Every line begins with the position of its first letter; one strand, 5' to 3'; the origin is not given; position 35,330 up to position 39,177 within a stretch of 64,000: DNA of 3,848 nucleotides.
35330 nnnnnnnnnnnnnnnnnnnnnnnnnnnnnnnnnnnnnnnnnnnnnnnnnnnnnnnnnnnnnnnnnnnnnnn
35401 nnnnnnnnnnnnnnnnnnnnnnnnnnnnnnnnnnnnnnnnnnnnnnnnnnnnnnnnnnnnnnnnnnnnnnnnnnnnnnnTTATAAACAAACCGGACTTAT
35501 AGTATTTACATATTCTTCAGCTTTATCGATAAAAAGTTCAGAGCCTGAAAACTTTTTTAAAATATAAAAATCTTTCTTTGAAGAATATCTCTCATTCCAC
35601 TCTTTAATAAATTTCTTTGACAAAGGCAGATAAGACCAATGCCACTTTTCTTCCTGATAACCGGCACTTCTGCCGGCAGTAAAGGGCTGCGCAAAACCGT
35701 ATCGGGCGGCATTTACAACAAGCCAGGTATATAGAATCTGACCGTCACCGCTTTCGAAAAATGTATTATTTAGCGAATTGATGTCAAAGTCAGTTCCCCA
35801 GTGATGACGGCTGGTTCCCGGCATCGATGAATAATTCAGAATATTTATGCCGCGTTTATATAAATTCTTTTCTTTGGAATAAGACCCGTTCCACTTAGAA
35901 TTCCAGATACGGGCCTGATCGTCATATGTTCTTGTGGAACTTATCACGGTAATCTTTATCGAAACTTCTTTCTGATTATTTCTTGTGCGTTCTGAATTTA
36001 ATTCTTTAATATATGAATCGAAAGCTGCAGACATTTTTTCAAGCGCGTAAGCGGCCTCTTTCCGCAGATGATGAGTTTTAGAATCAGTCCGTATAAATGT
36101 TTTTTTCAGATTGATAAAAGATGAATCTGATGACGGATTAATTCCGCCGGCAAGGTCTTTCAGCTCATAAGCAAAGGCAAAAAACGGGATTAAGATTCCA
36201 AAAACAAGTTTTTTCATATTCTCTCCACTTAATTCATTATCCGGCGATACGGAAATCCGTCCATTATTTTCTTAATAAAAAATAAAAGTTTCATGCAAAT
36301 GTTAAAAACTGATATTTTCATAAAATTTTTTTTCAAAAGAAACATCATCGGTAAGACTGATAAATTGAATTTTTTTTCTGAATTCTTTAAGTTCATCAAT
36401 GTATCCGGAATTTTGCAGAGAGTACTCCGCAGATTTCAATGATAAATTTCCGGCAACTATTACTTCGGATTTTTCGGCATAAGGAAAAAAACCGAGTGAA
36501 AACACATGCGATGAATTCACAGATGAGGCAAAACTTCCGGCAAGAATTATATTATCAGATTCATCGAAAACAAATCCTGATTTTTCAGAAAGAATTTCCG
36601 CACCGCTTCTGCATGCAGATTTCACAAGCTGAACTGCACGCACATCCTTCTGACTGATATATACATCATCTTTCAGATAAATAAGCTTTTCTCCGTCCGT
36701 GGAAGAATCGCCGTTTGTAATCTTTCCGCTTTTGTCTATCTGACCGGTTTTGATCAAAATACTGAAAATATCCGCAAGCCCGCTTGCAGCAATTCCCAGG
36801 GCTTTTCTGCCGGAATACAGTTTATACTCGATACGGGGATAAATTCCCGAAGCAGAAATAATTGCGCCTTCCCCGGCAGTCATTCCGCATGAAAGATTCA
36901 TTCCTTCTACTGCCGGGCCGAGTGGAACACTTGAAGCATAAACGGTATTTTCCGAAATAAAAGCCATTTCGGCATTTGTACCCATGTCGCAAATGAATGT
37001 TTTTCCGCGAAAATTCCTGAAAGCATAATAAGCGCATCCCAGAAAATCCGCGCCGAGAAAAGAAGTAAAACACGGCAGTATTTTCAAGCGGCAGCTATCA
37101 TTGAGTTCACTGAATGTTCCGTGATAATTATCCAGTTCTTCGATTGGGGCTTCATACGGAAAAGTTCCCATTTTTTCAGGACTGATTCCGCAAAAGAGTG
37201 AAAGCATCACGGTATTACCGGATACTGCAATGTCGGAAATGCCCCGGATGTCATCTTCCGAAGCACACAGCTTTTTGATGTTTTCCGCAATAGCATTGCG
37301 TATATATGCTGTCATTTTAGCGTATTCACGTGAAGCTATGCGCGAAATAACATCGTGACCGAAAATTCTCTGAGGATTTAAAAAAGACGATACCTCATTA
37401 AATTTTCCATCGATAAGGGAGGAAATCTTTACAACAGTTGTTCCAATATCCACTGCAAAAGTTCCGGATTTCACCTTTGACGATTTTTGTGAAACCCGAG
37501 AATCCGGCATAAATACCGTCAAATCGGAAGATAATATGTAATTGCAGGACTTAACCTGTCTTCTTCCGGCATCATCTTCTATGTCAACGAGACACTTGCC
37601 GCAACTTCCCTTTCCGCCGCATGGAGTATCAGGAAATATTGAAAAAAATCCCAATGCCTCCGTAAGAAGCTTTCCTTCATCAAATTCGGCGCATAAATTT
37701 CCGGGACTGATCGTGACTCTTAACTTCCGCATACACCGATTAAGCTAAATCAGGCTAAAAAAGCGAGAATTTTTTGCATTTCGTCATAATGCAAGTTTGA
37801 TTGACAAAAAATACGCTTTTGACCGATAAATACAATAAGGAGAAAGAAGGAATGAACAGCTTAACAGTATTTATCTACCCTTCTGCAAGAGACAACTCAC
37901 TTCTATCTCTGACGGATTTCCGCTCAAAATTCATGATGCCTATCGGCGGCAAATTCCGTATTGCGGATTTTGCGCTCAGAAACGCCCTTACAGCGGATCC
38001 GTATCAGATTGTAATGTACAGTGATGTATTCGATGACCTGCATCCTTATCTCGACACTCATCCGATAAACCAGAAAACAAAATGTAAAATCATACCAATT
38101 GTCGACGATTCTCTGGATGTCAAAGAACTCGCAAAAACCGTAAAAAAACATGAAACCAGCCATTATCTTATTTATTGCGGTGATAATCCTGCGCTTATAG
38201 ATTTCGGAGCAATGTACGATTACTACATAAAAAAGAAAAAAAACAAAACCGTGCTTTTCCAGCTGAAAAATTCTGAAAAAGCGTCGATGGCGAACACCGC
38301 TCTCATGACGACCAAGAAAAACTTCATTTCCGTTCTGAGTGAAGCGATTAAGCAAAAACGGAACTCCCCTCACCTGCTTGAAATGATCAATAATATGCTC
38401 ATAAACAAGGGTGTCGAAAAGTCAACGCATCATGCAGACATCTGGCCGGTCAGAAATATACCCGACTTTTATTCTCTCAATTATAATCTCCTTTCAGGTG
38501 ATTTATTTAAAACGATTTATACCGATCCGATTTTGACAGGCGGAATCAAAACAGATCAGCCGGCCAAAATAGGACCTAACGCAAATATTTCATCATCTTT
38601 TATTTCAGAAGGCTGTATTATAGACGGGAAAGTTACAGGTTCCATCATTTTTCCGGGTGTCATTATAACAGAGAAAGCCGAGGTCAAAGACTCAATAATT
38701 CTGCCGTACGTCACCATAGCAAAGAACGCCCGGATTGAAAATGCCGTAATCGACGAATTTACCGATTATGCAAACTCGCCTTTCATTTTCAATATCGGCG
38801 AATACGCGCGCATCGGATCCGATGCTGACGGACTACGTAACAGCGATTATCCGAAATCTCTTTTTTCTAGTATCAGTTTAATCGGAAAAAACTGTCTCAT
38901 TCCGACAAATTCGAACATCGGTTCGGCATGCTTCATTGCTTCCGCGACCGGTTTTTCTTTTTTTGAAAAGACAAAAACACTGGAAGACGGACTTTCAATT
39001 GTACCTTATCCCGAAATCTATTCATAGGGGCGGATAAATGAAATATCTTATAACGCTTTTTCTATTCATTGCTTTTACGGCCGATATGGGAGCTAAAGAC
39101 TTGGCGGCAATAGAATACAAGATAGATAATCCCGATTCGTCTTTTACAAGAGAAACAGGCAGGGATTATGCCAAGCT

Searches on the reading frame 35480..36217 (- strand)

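Call 62: search_protein_families(library=pfam, proteins=[window:35480-36217:-], max_evalue=0.00001)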
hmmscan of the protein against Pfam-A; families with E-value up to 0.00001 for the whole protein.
window:35480-36217:- (245 aa): 1 family
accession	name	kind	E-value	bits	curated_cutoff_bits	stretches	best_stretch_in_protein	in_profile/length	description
PF02557.22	VanY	-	1e-24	87.3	25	1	79-198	16-131/132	D-alanyl-D-alanine carboxypeptidase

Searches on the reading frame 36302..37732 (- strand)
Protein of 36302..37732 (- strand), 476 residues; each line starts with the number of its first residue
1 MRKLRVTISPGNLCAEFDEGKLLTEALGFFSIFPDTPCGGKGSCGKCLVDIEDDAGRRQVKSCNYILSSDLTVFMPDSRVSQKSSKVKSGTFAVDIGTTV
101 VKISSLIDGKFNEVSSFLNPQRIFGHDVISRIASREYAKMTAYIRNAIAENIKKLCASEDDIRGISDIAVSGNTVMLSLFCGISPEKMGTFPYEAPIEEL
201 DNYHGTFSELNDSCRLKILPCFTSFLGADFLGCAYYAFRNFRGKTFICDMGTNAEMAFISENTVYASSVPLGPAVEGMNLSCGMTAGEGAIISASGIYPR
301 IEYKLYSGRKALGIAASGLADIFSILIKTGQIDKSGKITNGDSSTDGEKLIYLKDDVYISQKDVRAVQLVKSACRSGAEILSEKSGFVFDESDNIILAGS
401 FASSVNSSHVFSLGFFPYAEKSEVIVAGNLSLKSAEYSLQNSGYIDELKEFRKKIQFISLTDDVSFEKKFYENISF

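Call 62: search_protein_families(library=pfam, proteins=[window:36302-37732:-], max_evalue=0.00001)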
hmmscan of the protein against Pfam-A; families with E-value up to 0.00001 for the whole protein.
window:36302-37732:- (476 aa): 2 families
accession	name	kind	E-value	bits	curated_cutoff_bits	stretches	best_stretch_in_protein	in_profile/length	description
PF14574.11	RACo_C_ter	-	5.7e-46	157.1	27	1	245-475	3-248/261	C-terminal domain of RACo the ASKHA domain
PF17651.6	Raco_middle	-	4.7e-28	98.3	26.8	1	92-234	3-155/163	RACo middle region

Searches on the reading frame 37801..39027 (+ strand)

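Call 63: search_protein_families(library=pfam, proteins=[window:37801-39027:+], max_evalue=0.00001)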
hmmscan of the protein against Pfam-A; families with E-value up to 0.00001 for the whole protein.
window:37801-39027:+ (408 aa): 3 families
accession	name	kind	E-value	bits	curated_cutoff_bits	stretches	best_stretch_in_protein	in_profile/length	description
PF24894.1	Hexapep_GlmU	-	1.7e-15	57.4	23.3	1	260-320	13-74/104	GlmU-like, C-terminal hexapeptide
PF25084.1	LbH_EIF2B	-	5.8e-11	42.8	54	1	254-317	27-92/105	EIF2B subunit epsilon LbH domain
PF04519.19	Bactofilin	-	6e-06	26.9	27.9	1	242-313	22-94/98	Polymer-forming cytoskeletal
